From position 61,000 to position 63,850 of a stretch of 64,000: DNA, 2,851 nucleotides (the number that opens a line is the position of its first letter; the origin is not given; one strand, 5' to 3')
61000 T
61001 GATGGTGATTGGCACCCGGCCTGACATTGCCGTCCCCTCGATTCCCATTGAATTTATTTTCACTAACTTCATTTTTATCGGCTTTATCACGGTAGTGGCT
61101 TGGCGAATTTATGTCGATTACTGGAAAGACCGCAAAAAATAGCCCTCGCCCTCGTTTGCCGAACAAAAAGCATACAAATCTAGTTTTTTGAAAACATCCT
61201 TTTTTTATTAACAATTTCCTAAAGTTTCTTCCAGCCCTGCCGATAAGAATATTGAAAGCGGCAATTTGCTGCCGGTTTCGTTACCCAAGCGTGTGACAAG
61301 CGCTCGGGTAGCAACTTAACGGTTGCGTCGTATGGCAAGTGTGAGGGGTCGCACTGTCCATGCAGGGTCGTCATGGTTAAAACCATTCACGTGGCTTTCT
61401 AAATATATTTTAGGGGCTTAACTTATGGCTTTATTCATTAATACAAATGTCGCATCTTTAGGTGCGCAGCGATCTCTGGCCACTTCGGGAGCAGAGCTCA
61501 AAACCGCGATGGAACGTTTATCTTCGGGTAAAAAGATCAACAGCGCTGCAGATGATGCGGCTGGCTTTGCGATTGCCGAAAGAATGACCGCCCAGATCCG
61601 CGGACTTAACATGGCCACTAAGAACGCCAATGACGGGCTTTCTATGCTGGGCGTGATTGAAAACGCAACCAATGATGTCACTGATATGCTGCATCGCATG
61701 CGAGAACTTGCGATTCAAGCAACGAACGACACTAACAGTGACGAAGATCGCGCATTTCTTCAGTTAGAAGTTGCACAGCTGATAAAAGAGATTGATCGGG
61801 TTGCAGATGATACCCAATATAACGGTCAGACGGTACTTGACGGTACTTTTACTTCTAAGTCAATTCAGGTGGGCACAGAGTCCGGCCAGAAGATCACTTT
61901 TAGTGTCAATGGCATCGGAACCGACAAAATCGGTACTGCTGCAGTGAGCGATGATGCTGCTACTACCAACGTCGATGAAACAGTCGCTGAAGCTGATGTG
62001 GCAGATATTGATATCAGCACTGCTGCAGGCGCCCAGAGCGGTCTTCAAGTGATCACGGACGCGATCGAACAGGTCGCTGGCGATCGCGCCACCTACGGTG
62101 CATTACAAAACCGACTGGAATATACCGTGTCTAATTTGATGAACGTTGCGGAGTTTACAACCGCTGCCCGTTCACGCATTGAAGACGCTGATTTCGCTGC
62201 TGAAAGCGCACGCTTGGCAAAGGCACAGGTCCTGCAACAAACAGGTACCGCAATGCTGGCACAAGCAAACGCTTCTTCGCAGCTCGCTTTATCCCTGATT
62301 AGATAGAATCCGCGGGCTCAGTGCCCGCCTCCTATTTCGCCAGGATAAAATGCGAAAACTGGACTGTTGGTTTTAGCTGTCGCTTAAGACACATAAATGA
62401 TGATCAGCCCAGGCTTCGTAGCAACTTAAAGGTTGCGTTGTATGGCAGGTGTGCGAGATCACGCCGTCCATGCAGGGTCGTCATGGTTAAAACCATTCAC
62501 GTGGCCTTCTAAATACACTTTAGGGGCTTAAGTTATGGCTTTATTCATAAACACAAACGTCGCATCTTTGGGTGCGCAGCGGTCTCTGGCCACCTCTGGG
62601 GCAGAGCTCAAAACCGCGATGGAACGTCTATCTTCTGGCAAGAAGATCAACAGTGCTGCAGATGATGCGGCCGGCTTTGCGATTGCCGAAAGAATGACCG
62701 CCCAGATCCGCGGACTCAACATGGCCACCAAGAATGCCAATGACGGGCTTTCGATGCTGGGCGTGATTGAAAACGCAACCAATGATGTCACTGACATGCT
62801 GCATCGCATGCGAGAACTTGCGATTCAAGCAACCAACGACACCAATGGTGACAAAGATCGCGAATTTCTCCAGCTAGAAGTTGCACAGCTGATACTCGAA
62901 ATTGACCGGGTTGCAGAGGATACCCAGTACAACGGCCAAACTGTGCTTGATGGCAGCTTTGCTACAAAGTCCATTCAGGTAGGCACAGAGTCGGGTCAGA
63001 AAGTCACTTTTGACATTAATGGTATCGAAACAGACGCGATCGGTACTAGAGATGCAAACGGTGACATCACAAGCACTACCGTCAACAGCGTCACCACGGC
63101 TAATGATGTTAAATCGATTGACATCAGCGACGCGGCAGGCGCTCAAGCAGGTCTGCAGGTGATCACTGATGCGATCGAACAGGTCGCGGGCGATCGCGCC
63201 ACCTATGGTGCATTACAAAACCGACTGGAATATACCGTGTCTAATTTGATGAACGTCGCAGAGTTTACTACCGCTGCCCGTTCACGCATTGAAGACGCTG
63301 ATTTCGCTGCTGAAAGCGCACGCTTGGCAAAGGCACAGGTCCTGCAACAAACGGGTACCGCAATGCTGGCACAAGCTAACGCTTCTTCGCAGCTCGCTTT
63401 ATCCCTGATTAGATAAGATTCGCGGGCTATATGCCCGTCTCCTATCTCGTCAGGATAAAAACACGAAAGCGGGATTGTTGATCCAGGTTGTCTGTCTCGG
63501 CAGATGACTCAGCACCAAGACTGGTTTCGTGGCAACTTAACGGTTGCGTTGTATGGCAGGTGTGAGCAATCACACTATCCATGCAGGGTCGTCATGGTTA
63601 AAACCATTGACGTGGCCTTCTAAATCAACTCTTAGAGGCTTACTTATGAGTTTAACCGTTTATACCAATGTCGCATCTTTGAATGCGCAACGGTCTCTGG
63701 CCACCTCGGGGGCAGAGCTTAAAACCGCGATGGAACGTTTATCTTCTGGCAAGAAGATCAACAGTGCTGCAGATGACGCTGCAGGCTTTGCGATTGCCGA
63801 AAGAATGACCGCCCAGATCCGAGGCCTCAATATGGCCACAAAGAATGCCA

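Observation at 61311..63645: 114 nt conserved, apparently structured leader in front of each small flagellin gene, with pairing-compatible substitutions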

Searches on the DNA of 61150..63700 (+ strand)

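Call 18: search_rna_families(source=window, start=61150, end=63700, threshold=evalue, max_evalue=10)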
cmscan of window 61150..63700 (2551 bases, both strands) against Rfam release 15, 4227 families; matches with E-value up to 10: 1.
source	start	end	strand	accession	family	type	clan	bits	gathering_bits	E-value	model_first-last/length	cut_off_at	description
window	61483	61497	-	RF01151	snoU82P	Gene; snRNA; snoRNA; CD-box;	-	12.1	42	7.3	41-55/55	no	Small nucleolar RNA U82P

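Call 24: build_rna_model(alignment_id=A2, structure=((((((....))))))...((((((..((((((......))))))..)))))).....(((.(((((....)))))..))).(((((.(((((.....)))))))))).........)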
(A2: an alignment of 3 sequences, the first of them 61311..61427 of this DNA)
Model R1 built from alignment A2 (3 sequences, 117 columns); structure: as given.
model positions 117; base pairs 36; branch points 3; effective number of sequences 0.82; information 0.589 bits per position. Calibrated on 0.2 Mb of random sequence (short: E-values are rough).
structure used (alignment columns):
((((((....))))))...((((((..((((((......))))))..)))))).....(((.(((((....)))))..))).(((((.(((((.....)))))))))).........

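Call 25: search_with_rna_model(model_id=R1, sources=[window, L001, L002, L003, L004, L005, L006, L007, L008, L009, L010, L011, L012, L013, L014, L015, L016, L017, L018, L019, L020, L021, L022, L023, L024, L025, L026, L027, L028, L029, L030, L031, L032, L033, L035, L037, L041, L052, L054, L056, L057, L158, L171], max_evalue=1, make_alignment=true, show_alignments=0)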
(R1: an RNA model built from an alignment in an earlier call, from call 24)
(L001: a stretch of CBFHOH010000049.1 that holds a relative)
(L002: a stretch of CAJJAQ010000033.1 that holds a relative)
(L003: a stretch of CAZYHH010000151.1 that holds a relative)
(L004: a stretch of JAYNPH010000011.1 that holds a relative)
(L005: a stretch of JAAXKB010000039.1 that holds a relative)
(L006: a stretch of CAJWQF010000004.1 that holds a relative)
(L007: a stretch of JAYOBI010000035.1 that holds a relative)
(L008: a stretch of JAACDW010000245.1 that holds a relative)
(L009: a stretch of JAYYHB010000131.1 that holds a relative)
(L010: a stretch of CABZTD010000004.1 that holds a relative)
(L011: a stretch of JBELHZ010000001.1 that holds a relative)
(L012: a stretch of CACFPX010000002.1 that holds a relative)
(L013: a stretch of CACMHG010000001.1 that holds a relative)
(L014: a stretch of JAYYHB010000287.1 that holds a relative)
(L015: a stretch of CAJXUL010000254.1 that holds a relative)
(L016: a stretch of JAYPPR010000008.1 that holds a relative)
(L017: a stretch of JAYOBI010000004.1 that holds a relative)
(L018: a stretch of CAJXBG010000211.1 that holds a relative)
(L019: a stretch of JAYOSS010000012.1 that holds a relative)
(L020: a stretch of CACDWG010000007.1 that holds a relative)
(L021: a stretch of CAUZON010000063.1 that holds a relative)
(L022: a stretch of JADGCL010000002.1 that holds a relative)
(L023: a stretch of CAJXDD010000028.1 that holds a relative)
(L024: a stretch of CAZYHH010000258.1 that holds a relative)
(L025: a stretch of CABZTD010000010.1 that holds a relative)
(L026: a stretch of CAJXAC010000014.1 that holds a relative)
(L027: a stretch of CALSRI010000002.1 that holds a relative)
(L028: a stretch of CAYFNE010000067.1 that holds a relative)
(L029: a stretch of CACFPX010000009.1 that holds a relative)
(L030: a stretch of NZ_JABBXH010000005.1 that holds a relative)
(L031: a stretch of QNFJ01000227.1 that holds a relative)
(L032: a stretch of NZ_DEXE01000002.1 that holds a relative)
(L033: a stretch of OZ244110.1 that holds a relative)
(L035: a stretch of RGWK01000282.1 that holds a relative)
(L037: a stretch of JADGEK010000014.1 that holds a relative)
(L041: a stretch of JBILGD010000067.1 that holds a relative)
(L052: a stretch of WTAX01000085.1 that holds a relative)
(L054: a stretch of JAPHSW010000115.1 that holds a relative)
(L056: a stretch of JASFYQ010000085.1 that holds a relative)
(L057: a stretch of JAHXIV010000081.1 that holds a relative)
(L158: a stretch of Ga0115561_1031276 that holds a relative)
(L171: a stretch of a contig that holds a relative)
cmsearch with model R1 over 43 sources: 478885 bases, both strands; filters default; matches with E-value up to 1: 21.
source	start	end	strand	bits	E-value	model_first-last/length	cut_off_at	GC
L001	6973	7089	+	142.1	1.5e-28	1-117/117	no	0.47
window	62421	62537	+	140.8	3.1e-28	1-117/117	no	0.48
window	61311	61427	+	138.3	1e-27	1-117/117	no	0.46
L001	5887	6003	+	138.3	1e-27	1-117/117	no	0.46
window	63532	63648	+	127.8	2.1e-25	1-117/117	no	0.45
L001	8369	8485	+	126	5.1e-25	1-117/117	no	0.44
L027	5882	6003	+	52.2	6.9e-09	1-117/117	no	0.41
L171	69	190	-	52.2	6.9e-09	1-117/117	no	0.41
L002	4657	4778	+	50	2.1e-08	1-117/117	no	0.41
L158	2344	2464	-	38.9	5.6e-06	1-117/117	no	0.41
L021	1110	1229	+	35.3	3.4e-05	1-117/117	no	0.37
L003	4056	4182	+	31.1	0.00029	1-117/117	no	0.48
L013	4678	4798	+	28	0.0014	1-117/117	no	0.43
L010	5669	5809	+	27.2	0.002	1-117/117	no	0.49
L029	5886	6003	+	27.1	0.0022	1-117/117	no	0.46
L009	4451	4591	+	23.7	0.012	1-117/117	no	0.5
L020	5861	6003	+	23.4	0.013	1-117/117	no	0.52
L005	5860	6003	+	20.5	0.059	1-117/117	no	0.53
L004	5860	6003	+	20.4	0.061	1-117/117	no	0.52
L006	5864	6003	+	18.7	0.14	1-117/117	no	0.52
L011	5800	5943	+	18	0.21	1-117/117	no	0.52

Alignment A3: 21 matches aligned to the model, 273 columns, each read 5' to 3' on its own strand. Consensus structure (alignment columns), stored with it:
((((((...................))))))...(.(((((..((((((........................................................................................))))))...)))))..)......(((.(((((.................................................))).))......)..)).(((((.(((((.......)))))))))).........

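Call 32: search_with_rna_model(model_id=R1, sources=[L200, L201, L202, L203, L204, L205], max_evalue=1)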
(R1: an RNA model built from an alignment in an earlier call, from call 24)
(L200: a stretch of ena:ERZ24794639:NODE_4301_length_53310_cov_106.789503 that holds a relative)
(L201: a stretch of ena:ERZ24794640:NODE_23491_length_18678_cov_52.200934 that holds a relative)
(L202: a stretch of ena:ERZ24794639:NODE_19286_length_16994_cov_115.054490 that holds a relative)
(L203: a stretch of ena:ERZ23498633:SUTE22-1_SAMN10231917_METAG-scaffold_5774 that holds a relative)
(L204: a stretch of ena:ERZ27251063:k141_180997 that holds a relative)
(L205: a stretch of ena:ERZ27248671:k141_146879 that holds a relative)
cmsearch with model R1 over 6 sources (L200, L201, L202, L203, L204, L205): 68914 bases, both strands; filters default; matches with E-value up to 1: 15.
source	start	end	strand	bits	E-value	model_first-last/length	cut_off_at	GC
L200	9887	10003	+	140.1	6.2e-29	1-117/117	no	0.48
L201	5905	6021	+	140.1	6.2e-29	1-117/117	no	0.48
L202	9887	10003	+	140.1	6.2e-29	1-117/117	no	0.48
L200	8777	8893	+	138.3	1.5e-28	1-117/117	no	0.46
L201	4795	4911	+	138.3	1.5e-28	1-117/117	no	0.46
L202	8777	8893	+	138.3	1.5e-28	1-117/117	no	0.46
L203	4963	5079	+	126.1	7.2e-26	1-117/117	no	0.47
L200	10980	11096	+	124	2.1e-25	1-117/117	no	0.45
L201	6998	7114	+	124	2.1e-25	1-117/117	no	0.45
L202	10980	11096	+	124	2.1e-25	1-117/117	no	0.45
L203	3889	4003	+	108.7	4.5e-22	1-117/117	no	0.48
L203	3962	4041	-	11.6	0.75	1-117/117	no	0.4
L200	10999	11033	-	11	0.99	19-53/117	no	0.51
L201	7017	7051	-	11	0.99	19-53/117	no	0.51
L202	10999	11033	-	11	0.99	19-53/117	no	0.51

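Call 40: search_with_rna_model(model_id=R1, sources=[window, L001, L002, L003, L013, L021, L027, L029, L158, L171, L200, L203, L206, L207, L211, L212, L213], max_evalue=0.01, make_alignment=true)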
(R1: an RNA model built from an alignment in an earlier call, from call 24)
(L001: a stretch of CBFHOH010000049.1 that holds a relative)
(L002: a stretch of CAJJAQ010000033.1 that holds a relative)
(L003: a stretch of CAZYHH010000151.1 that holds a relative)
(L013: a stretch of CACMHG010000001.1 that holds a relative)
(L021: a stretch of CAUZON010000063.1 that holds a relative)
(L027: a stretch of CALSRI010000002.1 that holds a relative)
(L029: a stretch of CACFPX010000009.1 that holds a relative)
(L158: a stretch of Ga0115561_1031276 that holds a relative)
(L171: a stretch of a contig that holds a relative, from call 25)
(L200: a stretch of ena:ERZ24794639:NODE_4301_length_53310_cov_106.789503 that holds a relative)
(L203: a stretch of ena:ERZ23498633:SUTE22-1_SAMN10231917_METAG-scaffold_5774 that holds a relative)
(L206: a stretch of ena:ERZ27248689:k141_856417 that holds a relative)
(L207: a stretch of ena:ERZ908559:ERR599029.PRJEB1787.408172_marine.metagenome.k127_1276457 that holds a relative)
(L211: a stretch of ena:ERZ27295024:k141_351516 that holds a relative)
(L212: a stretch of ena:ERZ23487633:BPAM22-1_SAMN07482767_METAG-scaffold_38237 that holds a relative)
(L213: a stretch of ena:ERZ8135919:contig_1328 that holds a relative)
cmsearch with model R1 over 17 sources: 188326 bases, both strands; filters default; matches with E-value up to 0.01: 30.
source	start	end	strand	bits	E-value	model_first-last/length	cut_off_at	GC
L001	6973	7089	+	142.1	6e-29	1-117/117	no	0.47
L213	383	499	+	142.1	6e-29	1-117/117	no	0.47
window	62421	62537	+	140.8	1.2e-28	1-117/117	no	0.48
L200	9887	10003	+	140.1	1.7e-28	1-117/117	no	0.48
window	61311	61427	+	138.3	4.1e-28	1-117/117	no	0.46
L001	5887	6003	+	138.3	4.1e-28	1-117/117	no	0.46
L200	8777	8893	+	138.3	4.1e-28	1-117/117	no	0.46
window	63532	63648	+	127.8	8.3e-26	1-117/117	no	0.45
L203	4963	5079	+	126.1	2e-25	1-117/117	no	0.47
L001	8369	8485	+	126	2e-25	1-117/117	no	0.44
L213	1536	1652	+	126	2e-25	1-117/117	no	0.44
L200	10980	11096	+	124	5.6e-25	1-117/117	no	0.45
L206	2889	3003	+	114.9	5.5e-23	1-117/117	no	0.48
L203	3889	4003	+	108.7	1.2e-21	1-117/117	no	0.48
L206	3953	4057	+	107.1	2.8e-21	1-105/117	3'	0.46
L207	2891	3003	+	91.2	8.4e-18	1-117/117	no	0.49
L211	1502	1614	+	91.2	8.4e-18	1-117/117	no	0.49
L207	5264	5380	+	90.8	1e-17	1-117/117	no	0.51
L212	502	615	+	78.1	6e-15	1-117/117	no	0.46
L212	1560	1664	+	70.7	2.4e-13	1-117/117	no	0.47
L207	3948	4052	+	70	3.5e-13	1-117/117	no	0.47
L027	5882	6003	+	52.2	2.7e-09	1-117/117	no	0.41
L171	69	190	-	52.2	2.7e-09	1-117/117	no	0.41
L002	4657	4778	+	50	8.3e-09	1-117/117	no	0.41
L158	2344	2464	-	38.9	2.2e-06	1-117/117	no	0.41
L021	1110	1229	+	35.3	1.3e-05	1-117/117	no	0.37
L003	4056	4182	+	31.1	0.00011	1-117/117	no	0.48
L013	4678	4798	+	28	0.00053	1-117/117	no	0.43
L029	5886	6003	+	27.1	0.00085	1-117/117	no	0.46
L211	2559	2613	+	25.3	0.0021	1-65/117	3'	0.6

Alignment A4: 30 matches aligned to the model, 152 columns, each read 5' to 3' on its own strand. Consensus structure (alignment columns), stored with it:
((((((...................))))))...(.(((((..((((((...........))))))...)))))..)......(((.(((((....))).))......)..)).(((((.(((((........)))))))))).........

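Call 57: search_rna_families(sources=[L002, L005, L013, L207], threshold=gathering)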
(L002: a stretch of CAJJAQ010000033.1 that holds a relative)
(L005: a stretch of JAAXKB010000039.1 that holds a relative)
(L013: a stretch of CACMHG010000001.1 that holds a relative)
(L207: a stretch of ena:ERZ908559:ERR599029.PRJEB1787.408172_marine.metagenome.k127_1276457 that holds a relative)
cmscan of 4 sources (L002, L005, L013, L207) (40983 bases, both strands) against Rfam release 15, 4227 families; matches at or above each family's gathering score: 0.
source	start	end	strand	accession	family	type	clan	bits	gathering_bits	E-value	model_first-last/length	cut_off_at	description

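Call 62: search_with_rna_model(model_id=R1, sources=[L214, L215, L216, L217, L218, L219, L220, L221, L222, L223, L224, L225, L226, L227], max_evalue=1, show_alignments=0)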
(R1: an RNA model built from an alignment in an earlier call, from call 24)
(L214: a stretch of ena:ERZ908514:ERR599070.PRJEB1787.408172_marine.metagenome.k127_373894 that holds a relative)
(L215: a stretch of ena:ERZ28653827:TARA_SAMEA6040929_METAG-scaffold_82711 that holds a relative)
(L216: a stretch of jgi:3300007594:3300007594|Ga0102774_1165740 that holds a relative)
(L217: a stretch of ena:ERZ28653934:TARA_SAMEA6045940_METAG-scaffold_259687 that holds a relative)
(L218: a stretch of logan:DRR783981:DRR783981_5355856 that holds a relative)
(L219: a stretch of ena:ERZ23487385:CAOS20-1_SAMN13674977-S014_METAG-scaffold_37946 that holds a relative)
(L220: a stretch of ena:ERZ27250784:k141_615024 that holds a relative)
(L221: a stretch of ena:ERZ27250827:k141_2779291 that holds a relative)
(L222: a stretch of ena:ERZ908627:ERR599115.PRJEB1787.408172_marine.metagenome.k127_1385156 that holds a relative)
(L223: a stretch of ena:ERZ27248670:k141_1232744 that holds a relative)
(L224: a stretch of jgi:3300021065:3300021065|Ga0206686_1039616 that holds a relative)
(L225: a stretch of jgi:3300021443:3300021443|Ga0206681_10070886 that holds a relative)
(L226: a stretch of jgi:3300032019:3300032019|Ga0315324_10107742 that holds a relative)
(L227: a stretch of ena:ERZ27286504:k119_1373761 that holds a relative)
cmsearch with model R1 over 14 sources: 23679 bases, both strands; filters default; matches with E-value up to 1: 9.
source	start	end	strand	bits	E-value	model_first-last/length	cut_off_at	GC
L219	233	348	+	126.2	2.3e-26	1-117/117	no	0.48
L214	150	266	+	119.9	5.4e-25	1-117/117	no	0.5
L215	871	983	+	88.9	3.2e-18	1-117/117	no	0.5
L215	1903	2007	+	65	5.4e-13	1-117/117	no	0.5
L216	1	90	+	64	9.2e-13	26-117/117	5'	0.5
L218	17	124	+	63.1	1.5e-12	1-117/117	no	0.49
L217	1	75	+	47.6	3.5e-09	41-117/117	5'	0.47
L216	1010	1092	+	42.7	4.1e-08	1-94/117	3'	0.52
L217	996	1080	+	36.4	9.6e-07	1-96/117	3'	0.53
